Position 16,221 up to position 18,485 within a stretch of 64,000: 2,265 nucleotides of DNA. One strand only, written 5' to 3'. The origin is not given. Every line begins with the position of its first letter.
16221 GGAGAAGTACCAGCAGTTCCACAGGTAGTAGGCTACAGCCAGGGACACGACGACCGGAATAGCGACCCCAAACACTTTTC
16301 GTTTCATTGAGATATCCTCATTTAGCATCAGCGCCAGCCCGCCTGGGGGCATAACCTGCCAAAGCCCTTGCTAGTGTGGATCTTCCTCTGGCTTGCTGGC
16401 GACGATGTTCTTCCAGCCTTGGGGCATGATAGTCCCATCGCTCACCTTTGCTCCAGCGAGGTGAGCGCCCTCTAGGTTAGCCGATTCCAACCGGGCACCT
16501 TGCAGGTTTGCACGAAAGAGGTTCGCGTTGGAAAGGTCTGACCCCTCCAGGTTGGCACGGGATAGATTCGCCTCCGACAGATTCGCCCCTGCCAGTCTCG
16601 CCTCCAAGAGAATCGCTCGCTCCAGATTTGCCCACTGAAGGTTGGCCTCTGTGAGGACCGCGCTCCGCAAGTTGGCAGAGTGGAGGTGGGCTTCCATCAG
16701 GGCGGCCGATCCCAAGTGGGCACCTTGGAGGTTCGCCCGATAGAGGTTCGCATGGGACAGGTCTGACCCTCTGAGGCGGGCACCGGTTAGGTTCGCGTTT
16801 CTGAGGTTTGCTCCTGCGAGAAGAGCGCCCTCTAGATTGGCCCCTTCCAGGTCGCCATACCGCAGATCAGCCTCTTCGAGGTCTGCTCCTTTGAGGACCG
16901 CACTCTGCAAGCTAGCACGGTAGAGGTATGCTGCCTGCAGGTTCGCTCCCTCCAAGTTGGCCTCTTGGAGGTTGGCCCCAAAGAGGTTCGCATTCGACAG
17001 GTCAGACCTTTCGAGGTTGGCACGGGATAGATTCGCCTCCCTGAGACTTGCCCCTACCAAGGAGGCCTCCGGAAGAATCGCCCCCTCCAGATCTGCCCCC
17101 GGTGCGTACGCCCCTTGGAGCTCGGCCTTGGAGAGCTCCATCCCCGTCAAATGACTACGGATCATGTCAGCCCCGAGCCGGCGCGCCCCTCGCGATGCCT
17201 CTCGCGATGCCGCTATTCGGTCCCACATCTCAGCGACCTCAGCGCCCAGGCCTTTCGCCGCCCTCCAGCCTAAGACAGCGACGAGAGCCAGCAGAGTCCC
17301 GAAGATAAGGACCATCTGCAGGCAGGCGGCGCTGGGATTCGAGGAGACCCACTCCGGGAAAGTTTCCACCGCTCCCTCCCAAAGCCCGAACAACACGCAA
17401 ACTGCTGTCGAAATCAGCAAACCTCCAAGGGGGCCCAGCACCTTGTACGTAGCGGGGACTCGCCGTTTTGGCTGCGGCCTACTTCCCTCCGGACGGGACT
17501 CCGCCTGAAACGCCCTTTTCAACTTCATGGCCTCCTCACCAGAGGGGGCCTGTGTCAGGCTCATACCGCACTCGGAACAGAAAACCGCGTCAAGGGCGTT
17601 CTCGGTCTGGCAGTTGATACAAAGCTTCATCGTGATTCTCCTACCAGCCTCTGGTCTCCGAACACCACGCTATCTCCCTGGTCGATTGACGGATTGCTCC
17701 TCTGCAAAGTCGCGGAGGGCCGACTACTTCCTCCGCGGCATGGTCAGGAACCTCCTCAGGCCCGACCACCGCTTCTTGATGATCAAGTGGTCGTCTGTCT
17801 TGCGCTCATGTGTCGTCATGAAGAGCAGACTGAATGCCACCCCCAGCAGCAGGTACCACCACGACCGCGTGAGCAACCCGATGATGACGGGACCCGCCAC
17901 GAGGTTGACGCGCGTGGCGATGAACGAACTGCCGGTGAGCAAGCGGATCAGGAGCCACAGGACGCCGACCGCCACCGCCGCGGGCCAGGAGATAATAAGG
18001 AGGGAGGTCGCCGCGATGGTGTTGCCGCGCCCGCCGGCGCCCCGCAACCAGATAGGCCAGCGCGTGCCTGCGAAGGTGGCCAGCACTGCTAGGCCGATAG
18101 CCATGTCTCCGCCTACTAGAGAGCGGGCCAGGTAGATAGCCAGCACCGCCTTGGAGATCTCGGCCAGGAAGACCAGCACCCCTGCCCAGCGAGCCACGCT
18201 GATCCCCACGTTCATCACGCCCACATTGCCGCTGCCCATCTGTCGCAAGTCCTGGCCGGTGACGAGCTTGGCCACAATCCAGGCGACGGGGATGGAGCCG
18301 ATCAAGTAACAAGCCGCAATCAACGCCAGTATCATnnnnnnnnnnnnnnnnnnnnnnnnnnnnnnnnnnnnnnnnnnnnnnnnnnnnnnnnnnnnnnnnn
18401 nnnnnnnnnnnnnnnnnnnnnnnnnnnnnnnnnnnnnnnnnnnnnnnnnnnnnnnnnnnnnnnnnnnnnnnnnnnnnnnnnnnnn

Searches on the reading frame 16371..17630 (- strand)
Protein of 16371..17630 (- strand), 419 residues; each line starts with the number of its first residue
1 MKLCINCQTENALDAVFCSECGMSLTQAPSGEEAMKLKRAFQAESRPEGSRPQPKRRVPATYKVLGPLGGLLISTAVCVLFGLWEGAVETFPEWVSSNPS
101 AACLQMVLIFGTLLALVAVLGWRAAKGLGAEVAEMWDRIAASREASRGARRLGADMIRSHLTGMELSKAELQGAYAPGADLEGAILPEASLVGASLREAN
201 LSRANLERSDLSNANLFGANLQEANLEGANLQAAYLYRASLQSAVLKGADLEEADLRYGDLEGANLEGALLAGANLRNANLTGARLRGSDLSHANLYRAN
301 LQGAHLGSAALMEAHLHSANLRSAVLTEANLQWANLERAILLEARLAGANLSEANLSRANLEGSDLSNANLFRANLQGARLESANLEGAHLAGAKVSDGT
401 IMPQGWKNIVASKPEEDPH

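Call 44: search_protein_families(library=pfam, proteins=[window:16371-17630:-], max_evalue=0.01)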
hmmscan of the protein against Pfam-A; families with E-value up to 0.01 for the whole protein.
window:16371-17630:- (419 aa): 5 families
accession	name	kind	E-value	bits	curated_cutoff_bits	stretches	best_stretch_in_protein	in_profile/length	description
PF00805.28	Pentapeptide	-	2e-85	280.2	20.2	11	329-368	1-40/40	Pentapeptide repeats (8 copies)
PF13599.13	Pentapeptide_4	-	6.8e-26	90.6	38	3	335-398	2-65/78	Pentapeptide repeat region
PF13576.12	Pentapeptide_3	-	4e-19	69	27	1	265-304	5-47/48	Pentapeptide repeats (9 copies)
PF13240.11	Zn_Ribbon_1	-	2.6e-05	24.3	25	1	4-25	2-23/23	zinc-ribbon domain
PF12773.13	DZR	-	0.00019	21.9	27.3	1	4-26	1-23/45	Double zinc ribbon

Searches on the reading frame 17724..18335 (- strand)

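Call 44: search_protein_families(library=pfam, proteins=[window:17724-18335:-], max_evalue=0.01)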
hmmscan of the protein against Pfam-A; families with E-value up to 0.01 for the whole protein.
window:17724-18335:- (203 aa): 1 family
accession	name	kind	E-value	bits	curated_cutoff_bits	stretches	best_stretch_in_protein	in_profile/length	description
PF02660.20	G3P_acyltransf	-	2.6e-29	102.8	24.1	1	9-178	2-159/164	Glycerol-3-phosphate acyltransferase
